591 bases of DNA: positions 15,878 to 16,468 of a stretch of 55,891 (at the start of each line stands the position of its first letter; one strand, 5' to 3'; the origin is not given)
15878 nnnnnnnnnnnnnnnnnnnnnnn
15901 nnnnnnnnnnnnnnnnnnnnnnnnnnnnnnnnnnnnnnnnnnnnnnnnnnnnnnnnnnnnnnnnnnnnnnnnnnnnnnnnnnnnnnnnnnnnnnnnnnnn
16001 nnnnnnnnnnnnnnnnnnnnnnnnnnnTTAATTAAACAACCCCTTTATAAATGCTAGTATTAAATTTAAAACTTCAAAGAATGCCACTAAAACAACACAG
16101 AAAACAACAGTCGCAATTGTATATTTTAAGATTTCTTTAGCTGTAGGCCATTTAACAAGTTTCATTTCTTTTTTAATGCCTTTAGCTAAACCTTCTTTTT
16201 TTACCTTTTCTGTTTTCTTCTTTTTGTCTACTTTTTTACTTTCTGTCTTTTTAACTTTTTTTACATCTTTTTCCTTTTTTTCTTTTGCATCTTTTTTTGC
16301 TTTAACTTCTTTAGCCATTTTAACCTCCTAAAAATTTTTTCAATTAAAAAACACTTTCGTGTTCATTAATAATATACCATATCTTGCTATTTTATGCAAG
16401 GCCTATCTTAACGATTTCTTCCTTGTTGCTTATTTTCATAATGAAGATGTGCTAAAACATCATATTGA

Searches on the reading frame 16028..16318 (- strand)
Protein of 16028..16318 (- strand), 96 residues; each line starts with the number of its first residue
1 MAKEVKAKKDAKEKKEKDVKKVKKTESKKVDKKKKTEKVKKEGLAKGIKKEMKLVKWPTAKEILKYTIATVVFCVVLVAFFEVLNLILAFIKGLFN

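Call 64: search_protein_families(library=pfam, proteins=[window:16028-16318:-], max_evalue=0.001)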
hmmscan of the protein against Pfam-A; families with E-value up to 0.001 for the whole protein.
window:16028-16318:- (96 aa): 1 family
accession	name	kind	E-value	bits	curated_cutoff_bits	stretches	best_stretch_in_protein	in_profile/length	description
PF00584.25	SecE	-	1.1e-11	44.9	22.7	1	46-91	5-51/55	SecE/Sec61-gamma subunits of protein translocation complex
